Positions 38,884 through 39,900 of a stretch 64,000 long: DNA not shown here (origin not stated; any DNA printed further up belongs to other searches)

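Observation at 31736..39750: Ehr-like (hydrogenase-related) membrane complex operon headed by an HTH-PTS-EIIA regulator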

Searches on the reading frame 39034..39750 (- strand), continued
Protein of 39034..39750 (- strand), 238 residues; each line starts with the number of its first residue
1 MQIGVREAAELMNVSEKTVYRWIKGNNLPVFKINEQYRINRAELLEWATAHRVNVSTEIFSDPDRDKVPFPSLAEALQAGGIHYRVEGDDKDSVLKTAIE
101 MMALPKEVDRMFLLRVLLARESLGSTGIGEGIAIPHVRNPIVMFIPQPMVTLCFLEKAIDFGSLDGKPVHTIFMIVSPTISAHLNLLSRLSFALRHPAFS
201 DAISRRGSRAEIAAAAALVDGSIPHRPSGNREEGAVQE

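Call 84: fold_search(model_id=the predicted structure, library=pdb)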
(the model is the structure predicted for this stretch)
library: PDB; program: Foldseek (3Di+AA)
matches with E <= 10: 345; with E <= 0.001: 65
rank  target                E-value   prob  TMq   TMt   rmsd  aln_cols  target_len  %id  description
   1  3urr_B                3.9e-10  1.00  0.54  0.82   2.8       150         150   27  Structure of PTS IIA-like nitrogen-regulatory protein PtsN (BTH_I0484) (ptsN) (released 2011-12-21)
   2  3urr_A                6.4e-10  1.00  0.53  0.78   3.6       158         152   27  Structure of PTS IIA-like nitrogen-regulatory protein PtsN (BTH_I0484) (ptsN) (released 2011-12-21)
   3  1a6j_B                2.6e-08  1.00  0.48  0.69   2.9       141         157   27  NITROGEN REGULATORY BACTERIAL PROTEIN IIA-NITROGEN (released 1998-07-15)
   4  1a6j_A                3.6e-08  1.00  0.51  0.76   3.3       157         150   26  NITROGEN REGULATORY BACTERIAL PROTEIN IIA-NITROGEN (released 1998-07-15)
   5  4gqx_A                4.3e-08  1.00  0.52  0.79   2.4       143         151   29  Crystal structure of EIIA(NTR) from Burkholderia pseudomallei (released 2013-03-20)
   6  2a0j                  4.5e-08  1.00  0.53  0.83   2.5       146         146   28  Crystal Structure of Nitrogen Regulatory Protein IIA-Ntr from Neisseria meningitidis (released 2005-09-20)
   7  8gv9_A                1.1e-06  1.00  0.48  0.16   6.0       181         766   20  The cryo-EM structure of hAE2 with chloride ion (released 2023-04-12)
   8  8zle_A                1.1e-06  1.00  0.47  0.16   7.0       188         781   21  hAE3NTD2TMD with PT5,CLR, and Y01 (released 2024-07-31)
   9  8gvh_A                1.8e-06  1.00  0.48  0.16   6.0       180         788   20  Human AE2 in acidic KNO3 (released 2023-04-12)
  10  3oxp_A                5.0e-06  1.00  0.50  0.77   3.0       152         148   14  Structure of phosphotransferase enzyme II, A component from Yersinia pestis CO92 at 1.2 A resolution (released 2010-10-13)
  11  8jnj_A                1.0e-05  1.00  0.48  0.17   5.4       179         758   21  Structure of R932A/K1147A/H1148A mutant AE2 (released 2024-02-07)
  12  7tvz_B                1.7e-05  1.00  0.48  0.15   6.9       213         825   14  Cryo-EM structure of human band 3-protein 4.2 complex in diagonal conformation (released 2022-06-08)
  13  7tw6_K                1.9e-05  1.00  0.47  0.40   7.0       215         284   14  Cryo-EM structure of human ankyrin complex (B4P1A1) from red blood cell (released 2022-06-08)
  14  4ky9_A                2.1e-05  1.00  0.47  0.41   6.9       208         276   15  Structural and Functional Analysis of a Putative Substrate Access Tunnel in the Cytosolic Domain of Human Anion Exchan (released 2013-10-23)
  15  3bjv                  2.6e-05  1.00  0.50  0.72   3.5       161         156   19  The Crystal Structure of a putative PTS IIA(PtxA) from Streptococcus mutans (released 2008-01-29)
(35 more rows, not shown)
